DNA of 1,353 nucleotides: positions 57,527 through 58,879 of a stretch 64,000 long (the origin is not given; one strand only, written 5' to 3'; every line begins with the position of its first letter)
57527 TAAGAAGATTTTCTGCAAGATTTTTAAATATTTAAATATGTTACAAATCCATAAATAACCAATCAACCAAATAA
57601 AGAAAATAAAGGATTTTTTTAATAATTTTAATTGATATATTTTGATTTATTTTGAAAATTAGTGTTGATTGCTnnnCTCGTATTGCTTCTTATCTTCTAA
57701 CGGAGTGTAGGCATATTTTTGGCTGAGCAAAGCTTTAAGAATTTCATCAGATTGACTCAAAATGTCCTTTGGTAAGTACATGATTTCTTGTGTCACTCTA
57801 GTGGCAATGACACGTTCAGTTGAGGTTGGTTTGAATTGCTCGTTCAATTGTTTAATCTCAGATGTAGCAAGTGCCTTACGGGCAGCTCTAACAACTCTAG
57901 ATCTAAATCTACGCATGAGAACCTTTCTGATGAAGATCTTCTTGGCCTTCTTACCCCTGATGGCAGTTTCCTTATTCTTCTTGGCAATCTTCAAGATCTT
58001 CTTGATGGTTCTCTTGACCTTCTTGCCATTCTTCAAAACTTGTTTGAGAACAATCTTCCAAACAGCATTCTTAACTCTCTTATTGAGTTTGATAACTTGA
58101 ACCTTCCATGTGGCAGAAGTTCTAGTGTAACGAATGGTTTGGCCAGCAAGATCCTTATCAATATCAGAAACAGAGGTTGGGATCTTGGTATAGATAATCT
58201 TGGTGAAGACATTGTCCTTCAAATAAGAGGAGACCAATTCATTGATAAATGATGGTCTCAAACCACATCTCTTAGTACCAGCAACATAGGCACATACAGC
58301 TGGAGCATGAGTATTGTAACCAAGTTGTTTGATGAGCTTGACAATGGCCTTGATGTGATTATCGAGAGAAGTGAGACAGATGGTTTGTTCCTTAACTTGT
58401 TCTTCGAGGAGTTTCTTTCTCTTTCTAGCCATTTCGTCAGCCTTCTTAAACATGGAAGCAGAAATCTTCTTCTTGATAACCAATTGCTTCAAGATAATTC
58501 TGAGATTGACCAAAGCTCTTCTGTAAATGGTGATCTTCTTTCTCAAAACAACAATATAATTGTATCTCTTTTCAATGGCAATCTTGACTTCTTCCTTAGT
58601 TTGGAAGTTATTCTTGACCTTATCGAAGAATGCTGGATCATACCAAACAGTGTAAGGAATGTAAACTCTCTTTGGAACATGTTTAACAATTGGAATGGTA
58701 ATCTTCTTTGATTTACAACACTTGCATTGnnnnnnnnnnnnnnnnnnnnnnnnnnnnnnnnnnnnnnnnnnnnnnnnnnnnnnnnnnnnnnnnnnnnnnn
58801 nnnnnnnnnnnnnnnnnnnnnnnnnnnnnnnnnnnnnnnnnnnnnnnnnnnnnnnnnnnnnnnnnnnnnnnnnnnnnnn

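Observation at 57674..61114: Secreted Cys-rich repeat protein with a recent 420-bp internal tandem duplication and a cationic, antimicrobial-peptide-like C-terminal region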

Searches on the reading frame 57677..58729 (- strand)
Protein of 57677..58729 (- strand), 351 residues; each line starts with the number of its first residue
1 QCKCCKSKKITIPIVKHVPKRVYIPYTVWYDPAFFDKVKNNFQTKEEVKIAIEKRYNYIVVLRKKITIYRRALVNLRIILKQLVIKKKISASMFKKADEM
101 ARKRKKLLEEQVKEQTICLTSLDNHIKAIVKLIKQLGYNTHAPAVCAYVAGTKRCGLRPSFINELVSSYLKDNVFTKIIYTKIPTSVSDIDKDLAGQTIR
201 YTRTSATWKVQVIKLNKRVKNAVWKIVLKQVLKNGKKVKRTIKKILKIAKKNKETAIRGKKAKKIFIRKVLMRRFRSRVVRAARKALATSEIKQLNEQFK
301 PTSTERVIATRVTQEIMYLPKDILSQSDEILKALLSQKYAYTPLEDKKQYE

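Call 17: search_protein_families(library=pfam, proteins=[window:57677-58729:-], max_evalue=10)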
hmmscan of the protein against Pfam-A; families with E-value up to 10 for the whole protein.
window:57677-58729:- (351 aa): 1 family
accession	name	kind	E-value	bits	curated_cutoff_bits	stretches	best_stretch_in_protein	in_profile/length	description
PF15241.11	Cylicin_N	-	5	7.8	27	1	211-292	12-96/107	Cylicin N-terminus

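Call 30: predict_structure(alignment_id=A2)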
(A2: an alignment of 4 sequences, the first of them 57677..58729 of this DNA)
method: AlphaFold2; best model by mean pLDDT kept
length: 351 residues; sequences in the alignment: 4
mean_pLDDT: 63.5   pTM: 0.46
mean pLDDT of the five models: 63.5, 61.3, 59.6, 59.5, 54.3
residues with pLDDT >= 90: 0; 70-90: 168; 50-70: 81; < 50: 102
segments of 3 or more residues with pLDDT < 50: 1-42, 140-147, 156-173, 320-351
pLDDT, mean of each block of 10 residues (from residue 1): 31 23 26 35 60 66 68 74 80 84 79 63 73 64 48 46 38 58 75 68 75 81 88 82 85 74 84 80 82 83 78 66 37 37 36 30
secondary structure, 60 per line:
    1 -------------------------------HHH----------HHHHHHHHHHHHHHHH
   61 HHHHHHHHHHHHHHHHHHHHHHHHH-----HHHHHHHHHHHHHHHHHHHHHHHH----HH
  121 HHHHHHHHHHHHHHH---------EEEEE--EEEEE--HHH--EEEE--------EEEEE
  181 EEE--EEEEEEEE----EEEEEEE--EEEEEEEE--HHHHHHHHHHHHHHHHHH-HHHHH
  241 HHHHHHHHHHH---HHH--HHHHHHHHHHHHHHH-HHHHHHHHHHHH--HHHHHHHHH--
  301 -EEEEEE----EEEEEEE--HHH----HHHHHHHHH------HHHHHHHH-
elements in order: H45-85 H91-114 H119-135 E145-149 E152-156 E164-167 E176-183 E186-193 E198-204 E207-214 H217-234 H236-251 H260-274 H276-287 H290-298 E302-307 E312-318 H328-336 H343-350

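Call 34: search_protein_representatives(alignment_id=A2)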
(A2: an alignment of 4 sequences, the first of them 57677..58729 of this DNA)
Query: 4 sequences, 357 profile positions. Proteins with E-value up to 0.001 (for the whole library): 37; up to 1e-10: 25; up to 1e-30: 9. The best 37 are listed.
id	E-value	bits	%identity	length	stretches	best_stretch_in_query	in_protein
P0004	2.5e-188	641.8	-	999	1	1-353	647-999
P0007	1.0e-73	264.8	-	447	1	1-347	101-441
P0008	3.0e-71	256.7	-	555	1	1-350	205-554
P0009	1.6e-62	228.0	-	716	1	1-329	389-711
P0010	2.1e-61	224.3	-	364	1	3-349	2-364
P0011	5.9e-49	183.3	-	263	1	86-349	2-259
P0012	7.1e-43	163.3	-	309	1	57-348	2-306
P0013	2.0e-41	158.5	-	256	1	100-348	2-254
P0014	2.1e-38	148.6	-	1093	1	6-351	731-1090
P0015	1.2e-27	113.2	-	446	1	6-355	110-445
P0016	4.7e-23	98.1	-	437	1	1-315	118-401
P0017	1.5e-22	96.4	-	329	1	60-354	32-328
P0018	5.3e-21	91.4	-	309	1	25-347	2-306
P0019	1.0e-17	80.5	-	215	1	135-344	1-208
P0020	4.5e-17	78.4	-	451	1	6-352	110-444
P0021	4.5e-16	75.2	-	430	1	7-350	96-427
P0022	7.8e-13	64.5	-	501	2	6-160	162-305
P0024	1.8e-12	63.3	-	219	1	127-328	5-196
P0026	1.1e-11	60.7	-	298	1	63-227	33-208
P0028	7.4e-11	58.0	-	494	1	5-347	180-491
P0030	8.2e-11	57.8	-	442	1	56-342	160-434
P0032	4.4e-09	52.1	-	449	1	1-234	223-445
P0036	2.9e-07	46.2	-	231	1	115-314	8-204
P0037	3.8e-06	42.5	-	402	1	5-347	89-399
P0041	4.9e-05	38.8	-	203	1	132-303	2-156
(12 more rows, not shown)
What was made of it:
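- On Unnamed heterolobosean basic C-terminal domain family (defined here): The profile search finds 37 clusters at E<=1e-3, 25 at E<=1e-10 and 9 at E<=1e-30 (call 34).
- A profile search finds 37 clusters (25 at E<=1e-10), and the match runs to the C-terminus in all 14 full-length hits examined (call 34).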

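Call 36: list_cluster_members(proteins=[P0007, P0008, P0009, P0010, P0014, P0015, P0016, P0020, P0021, P0022])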
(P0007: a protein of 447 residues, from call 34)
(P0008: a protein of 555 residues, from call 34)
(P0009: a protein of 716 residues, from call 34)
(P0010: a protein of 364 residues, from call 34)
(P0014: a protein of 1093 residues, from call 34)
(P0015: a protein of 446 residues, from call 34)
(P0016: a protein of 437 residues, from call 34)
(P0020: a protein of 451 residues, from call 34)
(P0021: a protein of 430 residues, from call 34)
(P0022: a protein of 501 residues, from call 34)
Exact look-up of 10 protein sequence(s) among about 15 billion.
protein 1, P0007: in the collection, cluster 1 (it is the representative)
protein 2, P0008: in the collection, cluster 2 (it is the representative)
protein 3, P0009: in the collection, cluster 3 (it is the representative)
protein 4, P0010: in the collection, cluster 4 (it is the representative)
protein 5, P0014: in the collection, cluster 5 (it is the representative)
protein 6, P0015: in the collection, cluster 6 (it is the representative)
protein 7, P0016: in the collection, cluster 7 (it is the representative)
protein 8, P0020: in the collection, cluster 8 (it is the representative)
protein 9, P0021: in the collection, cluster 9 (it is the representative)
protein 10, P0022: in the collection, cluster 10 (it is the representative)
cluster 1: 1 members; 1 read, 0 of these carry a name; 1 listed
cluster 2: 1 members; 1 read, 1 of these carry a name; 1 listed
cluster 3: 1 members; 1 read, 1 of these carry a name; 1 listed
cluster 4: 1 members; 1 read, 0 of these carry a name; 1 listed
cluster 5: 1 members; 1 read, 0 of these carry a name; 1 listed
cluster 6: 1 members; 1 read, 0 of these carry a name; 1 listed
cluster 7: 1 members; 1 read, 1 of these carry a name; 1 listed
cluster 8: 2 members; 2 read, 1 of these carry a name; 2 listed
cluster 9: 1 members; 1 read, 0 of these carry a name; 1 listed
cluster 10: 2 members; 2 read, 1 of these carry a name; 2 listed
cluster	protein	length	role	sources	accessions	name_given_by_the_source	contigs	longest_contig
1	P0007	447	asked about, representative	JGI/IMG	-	-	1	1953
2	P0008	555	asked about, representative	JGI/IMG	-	hypothetical protein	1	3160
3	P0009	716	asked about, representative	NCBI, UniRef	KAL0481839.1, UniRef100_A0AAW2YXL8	hypothetical protein AKO1_011289 [Acrasis kona] | Uncharacterized protein n=1 Tax=Acrasis kona TaxID=1008807 RepID=A0AAW2YXL8_9EUKA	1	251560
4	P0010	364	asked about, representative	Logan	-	-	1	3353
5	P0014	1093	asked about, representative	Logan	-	-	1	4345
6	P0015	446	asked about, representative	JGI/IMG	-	-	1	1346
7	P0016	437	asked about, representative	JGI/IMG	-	hypothetical protein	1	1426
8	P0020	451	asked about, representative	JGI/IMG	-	hypothetical protein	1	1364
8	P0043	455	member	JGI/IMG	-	-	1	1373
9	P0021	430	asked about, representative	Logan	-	-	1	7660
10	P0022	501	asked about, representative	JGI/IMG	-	hypothetical protein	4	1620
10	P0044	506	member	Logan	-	-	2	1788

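Call 45: search_protein_families(library=pfam, proteins=[P0007, P0008, P0009, P0014, P0022, P0020], max_evalue=0.1)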
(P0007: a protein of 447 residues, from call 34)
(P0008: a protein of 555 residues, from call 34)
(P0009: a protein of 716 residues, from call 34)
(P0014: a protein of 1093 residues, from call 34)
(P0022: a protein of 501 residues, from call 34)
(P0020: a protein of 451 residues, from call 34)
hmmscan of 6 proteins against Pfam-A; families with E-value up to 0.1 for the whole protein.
P0007 (447 aa): 1 family
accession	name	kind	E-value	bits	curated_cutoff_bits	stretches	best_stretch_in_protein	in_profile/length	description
PF02822.19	Antistasin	-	0.019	15.9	21.2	1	31-59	1-26/26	Antistasin family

P0008 (555 aa): 1 family
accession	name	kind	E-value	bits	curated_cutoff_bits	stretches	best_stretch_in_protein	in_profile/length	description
PF01519.22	DUF16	-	0.019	15.9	40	1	297-349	21-73/104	Protein of unknown function DUF16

P0009 (716 aa): 0 families

P0014 (1093 aa): 1 family
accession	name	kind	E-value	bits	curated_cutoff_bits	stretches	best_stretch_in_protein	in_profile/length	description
PF00037.32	Fer4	-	0.0083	16.4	21.1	1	178-191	7-20/24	4Fe-4S binding domain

P0022 (501 aa): 0 families

P0020 (451 aa): 0 families

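Call 52: find_homologous_proteins(query=A5, max_evalue=0.001)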
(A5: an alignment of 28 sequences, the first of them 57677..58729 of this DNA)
Query A5 (28 sequences) (351 aa, profile of the alignment): 1 proteins with E <= 0.001 among 8000 candidates.
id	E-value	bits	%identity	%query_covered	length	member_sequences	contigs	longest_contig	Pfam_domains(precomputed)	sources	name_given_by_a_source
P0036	2.7e-55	206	21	64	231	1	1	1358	-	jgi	-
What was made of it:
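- Tried and rejected: The word-indexed protein search with the 28-sequence tail profile was swamped by K-rich words and returned only one query member (call 52).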

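Call 54: find_encoding_contigs(protein=P0021, flank=8000, max_places=2)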
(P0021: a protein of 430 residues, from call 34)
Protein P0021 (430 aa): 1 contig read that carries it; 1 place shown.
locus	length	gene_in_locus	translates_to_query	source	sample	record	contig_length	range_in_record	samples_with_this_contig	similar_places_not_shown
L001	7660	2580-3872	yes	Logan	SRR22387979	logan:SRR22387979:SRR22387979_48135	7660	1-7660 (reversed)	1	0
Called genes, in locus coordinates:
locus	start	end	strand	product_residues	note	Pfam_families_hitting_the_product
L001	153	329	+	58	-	-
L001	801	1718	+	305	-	PF23564:EF-hand_FSTL1 (faint), PF12763:EH (faint), PF13499:EF-hand_7, PF10591:SPARC_Ca_bdg (weak), PF00036:EF-hand_1 (weak), PF13405:EF-hand_6 (weak), PF13499:EF-hand_7, PF00036:EF-hand_1 (weak), +3 more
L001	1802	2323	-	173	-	PF03083:MtN3_slv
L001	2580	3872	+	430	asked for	-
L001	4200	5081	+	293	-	PF03435:Sacchrp_dh_NADP (faint), PF05368:NmrA, PF13460:NAD_binding_10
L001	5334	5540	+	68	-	PF05347:Complex1_LYR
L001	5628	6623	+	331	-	PF00515:TPR_1 (faint), PF07719:TPR_2 (faint), PF13174:TPR_6 (faint)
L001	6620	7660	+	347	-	?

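Call 58: predict_structure(alignment_id=A5)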
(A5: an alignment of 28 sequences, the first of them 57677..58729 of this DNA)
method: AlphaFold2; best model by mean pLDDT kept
length: 351 residues; sequences in the alignment: 28
mean_pLDDT: 80.6   pTM: 0.68
mean pLDDT of the five models: 80.6, 80.1, 79.8, 79.1, 78.1
residues with pLDDT >= 90: 168; 70-90: 116; 50-70: 15; < 50: 52
segments of 3 or more residues with pLDDT < 50: 1-4, 6-42, 340-343, 345-351
pLDDT, mean of each block of 10 residues (from residue 1): 44 33 32 43 66 74 84 89 93 95 90 82 91 85 80 87 72 94 92 91 93 97 95 90 91 80 91 94 96 96 96 88 86 75 41 38
secondary structure, 60 per line:
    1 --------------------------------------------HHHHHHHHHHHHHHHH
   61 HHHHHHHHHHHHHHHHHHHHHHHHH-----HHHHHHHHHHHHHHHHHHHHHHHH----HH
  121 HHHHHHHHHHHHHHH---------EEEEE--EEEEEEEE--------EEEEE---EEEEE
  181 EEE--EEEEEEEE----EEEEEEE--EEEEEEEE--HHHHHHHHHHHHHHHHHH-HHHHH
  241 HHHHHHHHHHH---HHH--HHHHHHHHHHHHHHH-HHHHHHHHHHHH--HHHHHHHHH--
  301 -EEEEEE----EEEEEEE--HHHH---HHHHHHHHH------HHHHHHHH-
elements in order: H45-85 H91-114 H119-135 E145-149 E152-159 E168-172 E176-183 E186-193 E198-204 E207-214 H217-234 H236-251 H260-274 H276-287 H290-298 E302-307 E312-318 H321-324 H328-336 H343-350
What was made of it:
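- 57710..58597 (-): Confidently folded alpha/beta core of the tail (aa 832-1127). In order: three long helices, a seven-strand beta region, five helices and a beta hairpin. call 58 (pLDDT 80.6, pTM 0.68 with a 28-sequence alignment)
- AlphaFold2 with 28 sequences gives pLDDT 80.6 and pTM 0.68 (call 58). The model is a compact fold with 168 residues at pLDDT>=90 (call 58).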

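Call 71: fold_search(model_id=the predicted structure, library=viral)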
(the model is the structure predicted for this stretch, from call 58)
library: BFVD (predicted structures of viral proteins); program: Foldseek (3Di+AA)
matches with E <= 10: 317; with E <= 0.001: 0
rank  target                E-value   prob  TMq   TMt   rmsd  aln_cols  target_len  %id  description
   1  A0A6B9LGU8            9.0e-02  0.18  0.12  0.19  21.1       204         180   11  Uncharacterized protein [Flavobacterium phage vB_FspS_tant8-1]
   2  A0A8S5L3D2            1.1e-01  0.82  0.13  0.32   6.6        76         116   12  Coat protein [ssRNA phage Gephyllon.1_28]
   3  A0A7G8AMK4            1.4e-01  0.18  0.10  0.12  17.1       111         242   12  (no name in the UniProt tables at hand)
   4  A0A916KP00            1.6e-01  0.25  0.16  0.23  16.2       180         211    9  Uncharacterized protein [Adoxophyes honmai entomopoxvirus 'L']
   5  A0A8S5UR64            1.6e-01  0.11  0.10  0.12  16.5       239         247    8  Uncharacterized protein [Podoviridae sp. ctQyH19]
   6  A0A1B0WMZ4            2.0e-01  0.63  0.16  0.24   8.9       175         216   11  (no name in the UniProt tables at hand)
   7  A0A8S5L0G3            2.3e-01  0.30  0.13  0.30  18.1       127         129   12  Coat protein [ssRNA phage SRR6050698_2]
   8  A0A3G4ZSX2            2.9e-01  0.38  0.15  0.31  19.0       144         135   15  Uncharacterized protein [Edafosvirus sp.]
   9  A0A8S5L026            3.3e-01  0.04  0.11  0.10  28.9       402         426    9  Maturation protein [ssRNA phage SRR5467139_2]
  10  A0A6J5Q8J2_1          3.3e-01  0.03  0.08  0.03  23.6       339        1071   12  RelA/SpoT [uncultured Caudovirales phage]
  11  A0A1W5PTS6            3.9e-01  0.20  0.11  0.28  10.8        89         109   19  (no name in the UniProt tables at hand)
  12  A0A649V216            4.6e-01  0.04  0.12  0.11  19.7       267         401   11  Uncharacterized protein [Lactococcus phage P1048]
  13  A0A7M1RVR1            4.9e-01  0.66  0.16  0.36  16.3       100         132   17  Uncharacterized protein [uncultured phage cr1_1]
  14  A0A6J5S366            6.1e-01  0.30  0.17  0.08  25.8       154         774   16  Phage head morphogenesis domain [uncultured Caudovirales phage]
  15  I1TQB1                6.1e-01  0.12  0.12  0.14  18.7       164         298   10  (no name in the UniProt tables at hand)
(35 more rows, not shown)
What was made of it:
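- Tried and rejected: The viral fold library gave nothing (call 71).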

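Call 73: list_cluster_members(proteins=[P0028, P0030, P0032, P0037, P0012, P0017, P0026, P0024, P0036, P0041])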
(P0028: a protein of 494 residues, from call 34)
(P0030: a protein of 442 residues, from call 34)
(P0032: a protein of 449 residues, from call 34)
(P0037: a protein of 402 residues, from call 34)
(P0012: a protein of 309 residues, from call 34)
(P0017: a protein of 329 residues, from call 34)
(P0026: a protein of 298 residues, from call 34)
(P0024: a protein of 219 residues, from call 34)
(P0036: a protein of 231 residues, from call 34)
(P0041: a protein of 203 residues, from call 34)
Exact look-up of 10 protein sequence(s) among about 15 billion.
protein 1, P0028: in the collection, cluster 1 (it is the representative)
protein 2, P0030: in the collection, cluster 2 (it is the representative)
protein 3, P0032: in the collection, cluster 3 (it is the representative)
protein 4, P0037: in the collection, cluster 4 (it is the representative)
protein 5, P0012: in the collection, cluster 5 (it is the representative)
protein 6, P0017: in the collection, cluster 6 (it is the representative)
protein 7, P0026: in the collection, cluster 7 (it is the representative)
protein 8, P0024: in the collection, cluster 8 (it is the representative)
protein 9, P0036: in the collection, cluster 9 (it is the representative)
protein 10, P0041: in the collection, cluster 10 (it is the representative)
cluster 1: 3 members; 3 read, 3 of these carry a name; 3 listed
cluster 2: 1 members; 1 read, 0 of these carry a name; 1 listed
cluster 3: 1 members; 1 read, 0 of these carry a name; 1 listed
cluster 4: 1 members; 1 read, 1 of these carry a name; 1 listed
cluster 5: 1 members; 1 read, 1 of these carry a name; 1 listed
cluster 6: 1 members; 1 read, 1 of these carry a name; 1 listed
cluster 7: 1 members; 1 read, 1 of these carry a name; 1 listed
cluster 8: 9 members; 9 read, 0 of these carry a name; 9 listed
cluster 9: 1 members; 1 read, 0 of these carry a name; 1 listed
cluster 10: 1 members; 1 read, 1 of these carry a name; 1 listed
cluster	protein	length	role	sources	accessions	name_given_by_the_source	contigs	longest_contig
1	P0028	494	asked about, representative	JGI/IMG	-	hypothetical protein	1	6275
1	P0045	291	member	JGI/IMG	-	hypothetical protein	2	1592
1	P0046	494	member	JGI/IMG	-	hypothetical protein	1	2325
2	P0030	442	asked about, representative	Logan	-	-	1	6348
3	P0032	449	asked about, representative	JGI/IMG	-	-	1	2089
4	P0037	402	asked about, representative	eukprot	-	gene8594-419_t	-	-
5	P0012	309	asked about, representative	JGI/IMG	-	hypothetical protein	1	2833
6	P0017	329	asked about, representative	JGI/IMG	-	hypothetical protein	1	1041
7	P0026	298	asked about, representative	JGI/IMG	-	hypothetical protein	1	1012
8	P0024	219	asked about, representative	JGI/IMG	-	-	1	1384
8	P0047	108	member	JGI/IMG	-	-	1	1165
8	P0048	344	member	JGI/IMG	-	-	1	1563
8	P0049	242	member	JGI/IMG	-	-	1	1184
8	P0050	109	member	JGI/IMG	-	-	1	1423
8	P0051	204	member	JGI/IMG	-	-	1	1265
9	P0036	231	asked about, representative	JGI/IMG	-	-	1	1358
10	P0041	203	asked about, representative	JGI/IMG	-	hypothetical protein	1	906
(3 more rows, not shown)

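Call 78: search_solved_structures(query=A5, max_evalue=10)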
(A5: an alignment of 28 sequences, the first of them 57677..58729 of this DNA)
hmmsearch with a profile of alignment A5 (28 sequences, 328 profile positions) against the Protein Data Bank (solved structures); distinct sequences matched with E-value up to 10: 30.
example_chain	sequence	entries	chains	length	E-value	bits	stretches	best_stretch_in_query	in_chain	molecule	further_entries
5xau_C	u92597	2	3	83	0.082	14.9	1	83-129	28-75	Laminin subunit gamma-1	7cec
4v92_BU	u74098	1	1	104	0.087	14.8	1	267-314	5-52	US10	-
6i7o_J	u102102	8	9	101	0.088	14.8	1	267-314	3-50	40S ribosomal protein S20 | RPS20 isoform 1 | Small ribosomal subunit protein uS10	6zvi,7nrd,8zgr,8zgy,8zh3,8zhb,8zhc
6wdr_U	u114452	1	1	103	0.092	14.7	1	267-314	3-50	40S ribosomal protein S20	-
6woo_UU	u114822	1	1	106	0.14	14.2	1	267-314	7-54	uS10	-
4uer_J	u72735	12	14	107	0.14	14.1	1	267-314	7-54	US10 | 40S ribosomal protein S20 | RPS20 isoform 1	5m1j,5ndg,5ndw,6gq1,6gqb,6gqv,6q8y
6t4q_SU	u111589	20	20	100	0.16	14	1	267-314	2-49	40S ribosomal protein S20 | RPS20 isoform 1 | Small ribosomal subunit protein uS10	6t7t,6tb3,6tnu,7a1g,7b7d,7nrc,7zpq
4v7h_AJ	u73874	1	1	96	0.16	14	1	268-314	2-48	40S ribosomal protein S20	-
4v4b_AJ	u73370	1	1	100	0.17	13.8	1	268-314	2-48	40S ribosomal protein S20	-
5ndv_D0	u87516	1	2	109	0.21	13.6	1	267-314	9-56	40S ribosomal protein S20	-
4v3p_SJ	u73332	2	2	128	0.21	13.5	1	261-312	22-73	40S ribosomal protein S20 | 40S ribosomal protein S10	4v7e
5i4l_D0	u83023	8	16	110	0.22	13.5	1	266-314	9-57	40S ribosomal protein S20 | Small ribosomal subunit protein uS10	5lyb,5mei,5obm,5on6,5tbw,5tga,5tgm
4mq3_A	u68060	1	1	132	0.25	13.3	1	249-297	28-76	Integrase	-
4pa1_A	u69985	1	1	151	0.33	12.9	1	249-297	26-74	Integrase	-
5it7_U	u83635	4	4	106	0.35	12.8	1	264-314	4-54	KLLA0F25542p | Ribosomal protein uS10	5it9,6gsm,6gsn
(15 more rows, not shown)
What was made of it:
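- There are weak, non-significant similarities to the K/R-rich ribosomal protein uS10 (E 0.08-0.5, 14.8 bits, call 78) and to Cylicin_N (E 5, call 17).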

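Call 79: search_protein_families(library=pfam, alignment_id=A5, max_evalue=0.01)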
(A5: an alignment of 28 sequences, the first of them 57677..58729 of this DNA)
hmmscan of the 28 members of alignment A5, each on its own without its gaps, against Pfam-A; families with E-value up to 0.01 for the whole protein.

A. member 1, window:57677-58729:- (351 aa): 0 families

B. families by the number of members that match (of 28 scanned): 4 families
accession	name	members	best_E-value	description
PF14374.11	Ribos_L4_asso_C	1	0.0024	60S ribosomal protein L4 C-terminal domain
PF01519.22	DUF16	1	0.0039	Protein of unknown function DUF16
PF09726.14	Macoilin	1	0.0043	Macoilin family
PF08769.17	Spo0A_C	1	0.0059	Sporulation initiation factor Spo0A C terminal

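Call 80: find_homologous_proteins(query=L001:4200-5081:+, max_evalue=1e-10)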
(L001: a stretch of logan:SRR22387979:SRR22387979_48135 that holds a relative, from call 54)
Query L001:4200-5081:+ (293 aa): 3 proteins with E <= 1e-10 among 1619 candidates.
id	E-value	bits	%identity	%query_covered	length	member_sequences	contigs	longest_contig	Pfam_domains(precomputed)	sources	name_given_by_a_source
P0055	8.4e-186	634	100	100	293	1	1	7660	PF05368.20,PF13460.13,PF03435.25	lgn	-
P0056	9.2e-124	430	66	100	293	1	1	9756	PF05368.20,PF13460.13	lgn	-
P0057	7.1e-86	306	50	100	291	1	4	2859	PF16363.12,PF02719.22,PF05368.20,PF01073.26,PF13460.13,PF03435.25,PF01370.28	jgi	jgi:uncharacterized protein YbjT (DUF2867 family)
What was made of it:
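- The environmental members could not be assigned to any lineage (call 80).
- Tried and rejected: This found only unnamed relatives (calls 54, 80).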
